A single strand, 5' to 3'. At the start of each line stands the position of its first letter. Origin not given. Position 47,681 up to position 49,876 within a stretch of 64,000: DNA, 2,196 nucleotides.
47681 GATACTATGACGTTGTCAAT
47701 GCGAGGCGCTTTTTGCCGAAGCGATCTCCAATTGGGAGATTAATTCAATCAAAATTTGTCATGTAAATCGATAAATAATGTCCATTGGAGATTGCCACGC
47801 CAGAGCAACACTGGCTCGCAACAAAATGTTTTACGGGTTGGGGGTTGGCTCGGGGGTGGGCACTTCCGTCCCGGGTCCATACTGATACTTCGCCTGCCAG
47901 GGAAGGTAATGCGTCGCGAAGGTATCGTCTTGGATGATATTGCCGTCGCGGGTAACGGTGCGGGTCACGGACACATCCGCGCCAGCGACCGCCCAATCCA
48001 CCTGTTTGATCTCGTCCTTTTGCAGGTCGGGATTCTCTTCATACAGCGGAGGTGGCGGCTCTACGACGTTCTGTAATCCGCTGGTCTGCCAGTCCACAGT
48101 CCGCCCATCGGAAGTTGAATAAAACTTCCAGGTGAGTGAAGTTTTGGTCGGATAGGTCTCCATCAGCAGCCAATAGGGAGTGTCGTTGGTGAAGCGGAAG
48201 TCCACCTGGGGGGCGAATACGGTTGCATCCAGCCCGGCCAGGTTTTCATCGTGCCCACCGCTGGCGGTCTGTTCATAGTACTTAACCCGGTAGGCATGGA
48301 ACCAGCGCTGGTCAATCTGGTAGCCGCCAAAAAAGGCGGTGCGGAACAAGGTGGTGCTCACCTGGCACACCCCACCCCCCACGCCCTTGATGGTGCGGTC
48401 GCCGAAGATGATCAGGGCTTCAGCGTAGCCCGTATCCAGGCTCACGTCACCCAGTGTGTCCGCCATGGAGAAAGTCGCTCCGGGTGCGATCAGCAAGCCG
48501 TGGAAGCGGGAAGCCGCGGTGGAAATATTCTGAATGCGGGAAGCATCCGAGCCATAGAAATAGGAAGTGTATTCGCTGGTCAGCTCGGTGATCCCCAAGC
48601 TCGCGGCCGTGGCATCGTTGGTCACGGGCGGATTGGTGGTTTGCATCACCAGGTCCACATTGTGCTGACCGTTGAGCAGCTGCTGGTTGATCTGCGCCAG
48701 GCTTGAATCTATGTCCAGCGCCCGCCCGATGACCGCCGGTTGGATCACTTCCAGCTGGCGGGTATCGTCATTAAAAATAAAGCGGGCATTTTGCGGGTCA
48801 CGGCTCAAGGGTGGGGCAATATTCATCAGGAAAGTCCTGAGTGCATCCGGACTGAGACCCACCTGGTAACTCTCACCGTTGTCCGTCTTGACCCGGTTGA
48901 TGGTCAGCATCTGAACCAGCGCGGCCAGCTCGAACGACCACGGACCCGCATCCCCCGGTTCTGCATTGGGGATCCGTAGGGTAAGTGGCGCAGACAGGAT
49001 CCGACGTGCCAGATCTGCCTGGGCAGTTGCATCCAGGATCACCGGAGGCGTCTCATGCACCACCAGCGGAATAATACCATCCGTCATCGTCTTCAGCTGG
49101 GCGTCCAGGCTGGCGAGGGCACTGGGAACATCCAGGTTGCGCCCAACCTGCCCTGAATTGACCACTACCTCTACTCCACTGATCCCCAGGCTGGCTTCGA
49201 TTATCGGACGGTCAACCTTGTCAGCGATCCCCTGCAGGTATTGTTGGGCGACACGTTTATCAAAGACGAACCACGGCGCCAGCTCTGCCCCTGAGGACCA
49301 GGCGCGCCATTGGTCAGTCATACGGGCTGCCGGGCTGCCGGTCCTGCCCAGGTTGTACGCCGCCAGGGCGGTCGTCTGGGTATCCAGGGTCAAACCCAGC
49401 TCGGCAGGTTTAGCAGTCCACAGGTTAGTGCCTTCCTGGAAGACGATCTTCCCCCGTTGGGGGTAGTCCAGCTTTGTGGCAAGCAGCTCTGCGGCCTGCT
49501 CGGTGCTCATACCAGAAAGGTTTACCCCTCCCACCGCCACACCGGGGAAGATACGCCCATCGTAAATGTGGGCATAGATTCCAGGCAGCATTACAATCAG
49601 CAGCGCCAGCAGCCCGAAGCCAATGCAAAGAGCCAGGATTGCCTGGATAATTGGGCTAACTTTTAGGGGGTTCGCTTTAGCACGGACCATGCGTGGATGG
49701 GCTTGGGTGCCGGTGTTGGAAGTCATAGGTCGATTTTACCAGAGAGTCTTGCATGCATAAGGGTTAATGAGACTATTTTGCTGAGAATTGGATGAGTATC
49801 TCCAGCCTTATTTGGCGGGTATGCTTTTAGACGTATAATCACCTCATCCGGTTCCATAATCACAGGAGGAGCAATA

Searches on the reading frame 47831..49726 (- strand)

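Call 76: search_protein_families(library=pfam, proteins=[window:47831-49726:-], max_evalue=0.00001)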
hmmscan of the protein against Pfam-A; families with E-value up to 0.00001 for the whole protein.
window:47831-49726:- (631 aa): 2 families
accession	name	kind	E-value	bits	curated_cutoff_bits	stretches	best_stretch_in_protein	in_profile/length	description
PF04294.18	VanW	-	2.7e-35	121.1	27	1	397-536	2-130/130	VanW like protein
PF12229.13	PG_binding_4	-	8.1e-28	97.4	22.1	2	103-215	1-112/117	Putative peptidoglycan binding domain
